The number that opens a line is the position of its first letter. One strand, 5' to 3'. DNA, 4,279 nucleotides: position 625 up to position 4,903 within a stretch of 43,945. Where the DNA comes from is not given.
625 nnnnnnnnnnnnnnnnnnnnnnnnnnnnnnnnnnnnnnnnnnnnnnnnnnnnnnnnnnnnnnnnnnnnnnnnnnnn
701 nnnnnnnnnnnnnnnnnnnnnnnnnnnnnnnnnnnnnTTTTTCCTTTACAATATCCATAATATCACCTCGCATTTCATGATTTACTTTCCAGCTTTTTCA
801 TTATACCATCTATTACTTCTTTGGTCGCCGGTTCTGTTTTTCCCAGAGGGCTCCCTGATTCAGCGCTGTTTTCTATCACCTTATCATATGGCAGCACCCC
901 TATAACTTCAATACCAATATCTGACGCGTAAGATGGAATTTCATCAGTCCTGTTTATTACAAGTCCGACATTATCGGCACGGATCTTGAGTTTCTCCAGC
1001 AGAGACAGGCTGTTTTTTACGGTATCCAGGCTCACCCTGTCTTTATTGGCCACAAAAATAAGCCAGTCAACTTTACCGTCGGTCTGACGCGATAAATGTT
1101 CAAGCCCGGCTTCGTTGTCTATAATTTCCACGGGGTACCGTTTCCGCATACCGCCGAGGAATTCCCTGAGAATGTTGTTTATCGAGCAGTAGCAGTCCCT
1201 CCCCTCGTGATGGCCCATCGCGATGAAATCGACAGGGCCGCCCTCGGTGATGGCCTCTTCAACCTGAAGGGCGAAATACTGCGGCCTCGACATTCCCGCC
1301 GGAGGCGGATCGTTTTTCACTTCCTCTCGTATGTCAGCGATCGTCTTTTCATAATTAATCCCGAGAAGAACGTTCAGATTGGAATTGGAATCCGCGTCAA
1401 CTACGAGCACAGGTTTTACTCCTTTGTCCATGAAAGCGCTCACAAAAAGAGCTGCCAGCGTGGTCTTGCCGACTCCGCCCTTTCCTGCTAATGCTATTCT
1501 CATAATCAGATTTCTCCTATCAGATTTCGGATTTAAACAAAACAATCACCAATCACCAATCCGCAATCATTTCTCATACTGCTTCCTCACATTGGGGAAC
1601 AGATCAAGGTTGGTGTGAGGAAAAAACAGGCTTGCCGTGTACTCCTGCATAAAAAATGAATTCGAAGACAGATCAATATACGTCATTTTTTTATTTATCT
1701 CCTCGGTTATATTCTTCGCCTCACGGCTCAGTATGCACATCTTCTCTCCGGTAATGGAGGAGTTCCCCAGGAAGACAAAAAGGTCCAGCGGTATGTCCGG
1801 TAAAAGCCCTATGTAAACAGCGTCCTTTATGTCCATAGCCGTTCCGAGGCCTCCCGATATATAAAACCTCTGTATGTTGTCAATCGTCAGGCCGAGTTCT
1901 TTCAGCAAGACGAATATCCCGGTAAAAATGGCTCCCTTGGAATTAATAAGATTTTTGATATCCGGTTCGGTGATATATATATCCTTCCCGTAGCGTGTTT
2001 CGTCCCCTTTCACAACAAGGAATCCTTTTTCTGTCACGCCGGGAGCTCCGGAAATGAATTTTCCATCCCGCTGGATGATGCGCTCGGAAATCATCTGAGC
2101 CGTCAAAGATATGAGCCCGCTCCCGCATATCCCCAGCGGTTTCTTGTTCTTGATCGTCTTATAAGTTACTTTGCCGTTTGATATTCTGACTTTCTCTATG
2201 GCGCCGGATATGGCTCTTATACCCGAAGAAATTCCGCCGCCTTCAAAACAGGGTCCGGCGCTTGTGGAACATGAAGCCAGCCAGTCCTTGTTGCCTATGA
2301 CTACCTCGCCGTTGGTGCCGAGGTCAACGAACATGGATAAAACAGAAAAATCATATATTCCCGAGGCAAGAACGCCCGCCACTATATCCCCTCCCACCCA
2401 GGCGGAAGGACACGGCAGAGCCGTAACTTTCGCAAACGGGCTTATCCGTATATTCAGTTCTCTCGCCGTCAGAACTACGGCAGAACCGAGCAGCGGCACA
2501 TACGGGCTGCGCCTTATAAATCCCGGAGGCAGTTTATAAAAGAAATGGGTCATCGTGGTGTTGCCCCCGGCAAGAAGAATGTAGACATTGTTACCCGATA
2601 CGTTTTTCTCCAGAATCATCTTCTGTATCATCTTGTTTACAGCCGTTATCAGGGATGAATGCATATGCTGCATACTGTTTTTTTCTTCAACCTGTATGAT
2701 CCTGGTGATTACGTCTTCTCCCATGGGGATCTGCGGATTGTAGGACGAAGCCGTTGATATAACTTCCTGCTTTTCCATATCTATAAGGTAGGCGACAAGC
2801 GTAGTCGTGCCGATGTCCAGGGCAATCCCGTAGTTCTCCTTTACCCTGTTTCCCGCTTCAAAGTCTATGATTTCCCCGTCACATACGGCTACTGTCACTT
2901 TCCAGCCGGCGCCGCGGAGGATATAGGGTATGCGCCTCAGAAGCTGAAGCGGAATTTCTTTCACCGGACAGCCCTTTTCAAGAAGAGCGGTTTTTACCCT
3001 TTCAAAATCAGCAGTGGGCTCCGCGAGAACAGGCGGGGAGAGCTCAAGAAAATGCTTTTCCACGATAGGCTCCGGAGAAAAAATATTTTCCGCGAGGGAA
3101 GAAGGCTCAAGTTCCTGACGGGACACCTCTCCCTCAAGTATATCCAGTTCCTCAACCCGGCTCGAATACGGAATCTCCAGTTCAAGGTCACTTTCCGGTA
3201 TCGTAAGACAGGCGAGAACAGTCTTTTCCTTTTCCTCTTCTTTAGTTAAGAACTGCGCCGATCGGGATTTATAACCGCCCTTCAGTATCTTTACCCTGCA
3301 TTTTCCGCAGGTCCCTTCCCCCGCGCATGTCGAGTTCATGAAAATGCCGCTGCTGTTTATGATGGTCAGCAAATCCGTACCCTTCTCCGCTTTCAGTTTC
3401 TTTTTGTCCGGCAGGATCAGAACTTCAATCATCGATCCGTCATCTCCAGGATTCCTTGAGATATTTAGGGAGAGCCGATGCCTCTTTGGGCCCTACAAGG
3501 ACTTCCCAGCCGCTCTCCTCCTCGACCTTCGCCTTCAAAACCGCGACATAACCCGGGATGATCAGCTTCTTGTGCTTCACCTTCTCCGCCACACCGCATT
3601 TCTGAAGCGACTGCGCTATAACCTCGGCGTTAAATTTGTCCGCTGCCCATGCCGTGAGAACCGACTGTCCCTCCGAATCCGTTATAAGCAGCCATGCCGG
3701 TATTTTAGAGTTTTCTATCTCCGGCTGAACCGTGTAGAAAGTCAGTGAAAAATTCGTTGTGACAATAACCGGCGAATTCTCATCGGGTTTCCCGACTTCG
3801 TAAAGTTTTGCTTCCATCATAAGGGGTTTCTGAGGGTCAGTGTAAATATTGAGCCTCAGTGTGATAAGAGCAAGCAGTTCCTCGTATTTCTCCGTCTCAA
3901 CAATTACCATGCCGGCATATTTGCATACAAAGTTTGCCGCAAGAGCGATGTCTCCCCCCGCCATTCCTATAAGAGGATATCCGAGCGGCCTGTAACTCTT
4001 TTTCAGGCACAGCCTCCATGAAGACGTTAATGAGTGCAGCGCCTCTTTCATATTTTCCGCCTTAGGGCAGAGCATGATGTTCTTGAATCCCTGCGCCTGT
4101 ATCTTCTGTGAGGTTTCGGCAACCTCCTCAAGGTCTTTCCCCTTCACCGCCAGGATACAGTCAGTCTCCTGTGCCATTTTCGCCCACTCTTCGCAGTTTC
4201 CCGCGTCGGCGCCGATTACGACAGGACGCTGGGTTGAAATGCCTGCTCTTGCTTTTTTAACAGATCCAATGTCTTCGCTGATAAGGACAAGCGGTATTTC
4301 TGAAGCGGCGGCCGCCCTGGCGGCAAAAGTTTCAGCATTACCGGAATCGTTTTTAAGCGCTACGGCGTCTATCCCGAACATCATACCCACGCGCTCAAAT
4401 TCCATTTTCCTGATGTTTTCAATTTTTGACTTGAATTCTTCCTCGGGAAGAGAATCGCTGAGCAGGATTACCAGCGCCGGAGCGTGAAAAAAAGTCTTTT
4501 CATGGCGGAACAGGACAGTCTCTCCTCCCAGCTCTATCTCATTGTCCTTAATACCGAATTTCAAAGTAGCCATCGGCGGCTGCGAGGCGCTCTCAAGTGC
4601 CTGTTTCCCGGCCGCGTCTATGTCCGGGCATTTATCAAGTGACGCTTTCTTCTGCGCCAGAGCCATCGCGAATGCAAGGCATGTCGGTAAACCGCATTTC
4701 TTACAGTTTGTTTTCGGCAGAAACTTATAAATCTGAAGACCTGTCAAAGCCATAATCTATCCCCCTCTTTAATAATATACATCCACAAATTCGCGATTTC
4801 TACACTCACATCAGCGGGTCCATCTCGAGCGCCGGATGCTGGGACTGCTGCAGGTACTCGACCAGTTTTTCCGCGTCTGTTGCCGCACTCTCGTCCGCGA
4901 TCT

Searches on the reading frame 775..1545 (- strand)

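Call 4: search_protein_families(library=pfam, proteins=[window:775-1545:-])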
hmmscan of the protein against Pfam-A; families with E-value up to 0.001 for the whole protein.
window:775-1545:- (256 aa): 6 families
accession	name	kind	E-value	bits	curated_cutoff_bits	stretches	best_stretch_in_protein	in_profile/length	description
PF01656.29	CbiA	-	1.3e-13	51.4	25.4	1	19-233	4-124/125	CobQ/CobB/MinD/ParA nucleotide binding domain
PF13614.12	AAA_31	-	1.7e-09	38.3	27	1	21-178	9-159/177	AAA domain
PF10609.15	ParA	-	4.6e-08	33.2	27.1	1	19-66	9-56/246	NUBPL iron-transfer P-loop NTPase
PF00142.24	Fer4_NifH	-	4.4e-07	30.1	25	0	15-75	1-61/271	4Fe-4S iron sulfur cluster binding proteins, NifH/frxC family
PF02374.21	ArsA_ATPase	-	2.9e-06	27.2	24.3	1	17-73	4-59/305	Anion-transporting ATPase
PF13479.12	AAA_24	-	0.00081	19.7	27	0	15-79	3-58/195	AAA domain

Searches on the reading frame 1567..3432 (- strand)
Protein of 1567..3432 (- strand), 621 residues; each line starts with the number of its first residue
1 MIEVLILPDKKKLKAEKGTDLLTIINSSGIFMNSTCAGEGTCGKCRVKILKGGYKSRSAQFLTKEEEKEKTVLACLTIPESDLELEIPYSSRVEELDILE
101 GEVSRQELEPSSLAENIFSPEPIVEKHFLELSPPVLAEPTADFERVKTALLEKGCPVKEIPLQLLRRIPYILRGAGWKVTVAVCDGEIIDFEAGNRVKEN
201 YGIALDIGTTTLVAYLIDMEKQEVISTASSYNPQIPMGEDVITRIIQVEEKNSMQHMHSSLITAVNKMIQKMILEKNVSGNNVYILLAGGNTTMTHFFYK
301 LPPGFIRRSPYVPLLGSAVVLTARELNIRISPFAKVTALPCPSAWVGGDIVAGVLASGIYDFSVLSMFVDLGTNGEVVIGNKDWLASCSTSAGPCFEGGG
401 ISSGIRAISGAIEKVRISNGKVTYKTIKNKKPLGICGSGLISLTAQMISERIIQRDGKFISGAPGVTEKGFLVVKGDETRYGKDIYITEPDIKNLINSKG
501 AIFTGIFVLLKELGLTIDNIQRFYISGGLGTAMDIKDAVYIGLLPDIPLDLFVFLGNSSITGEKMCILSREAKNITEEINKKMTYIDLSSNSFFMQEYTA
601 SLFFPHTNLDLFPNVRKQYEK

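Call 4: search_protein_families(library=pfam, proteins=[window:1567-3432:-])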
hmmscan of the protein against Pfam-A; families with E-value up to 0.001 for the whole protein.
window:1567-3432:- (621 aa): 4 families
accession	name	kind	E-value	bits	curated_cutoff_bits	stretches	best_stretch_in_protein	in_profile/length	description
PF14574.11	RACo_C_ter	-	1.2e-88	297.1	27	1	365-615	2-260/261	C-terminal domain of RACo the ASKHA domain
PF17651.6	Raco_middle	-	3.9e-54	183.1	26.8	1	201-360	1-161/163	RACo middle region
PF17650.6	RACo_linker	-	2.3e-19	69.4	26.2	1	118-196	6-84/86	RACo linker region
PF00111.32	Fer2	-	4.5e-10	39.8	21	1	8-79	5-76/77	2Fe-2S iron-sulfur cluster binding domain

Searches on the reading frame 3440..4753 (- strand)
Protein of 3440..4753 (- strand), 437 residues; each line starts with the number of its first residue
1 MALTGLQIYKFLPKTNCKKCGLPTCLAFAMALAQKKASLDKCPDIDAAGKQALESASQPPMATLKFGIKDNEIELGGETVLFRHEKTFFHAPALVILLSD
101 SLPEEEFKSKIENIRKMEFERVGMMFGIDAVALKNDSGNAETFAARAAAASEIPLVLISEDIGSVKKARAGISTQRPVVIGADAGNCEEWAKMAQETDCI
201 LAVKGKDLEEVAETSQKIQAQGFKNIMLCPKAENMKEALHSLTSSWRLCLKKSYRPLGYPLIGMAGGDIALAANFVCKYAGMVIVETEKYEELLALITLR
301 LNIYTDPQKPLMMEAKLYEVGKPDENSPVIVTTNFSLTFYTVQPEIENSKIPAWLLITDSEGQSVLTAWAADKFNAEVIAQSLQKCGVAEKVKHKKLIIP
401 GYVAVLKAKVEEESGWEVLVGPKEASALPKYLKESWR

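Call 4: search_protein_families(library=pfam, proteins=[window:3440-4753:-])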
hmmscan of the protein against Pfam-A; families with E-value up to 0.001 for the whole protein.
window:3440-4753:- (437 aa): 2 families
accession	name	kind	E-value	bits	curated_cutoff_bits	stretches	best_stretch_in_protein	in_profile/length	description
PF03599.22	CdhD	-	8.2e-93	311.6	24.8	1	65-431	3-386/387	CO dehydrogenase/acetyl-CoA synthase delta subunit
PF04060.18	FeS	-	1.7e-14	53.6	23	1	12-43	1-32/33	Putative Fe-S cluster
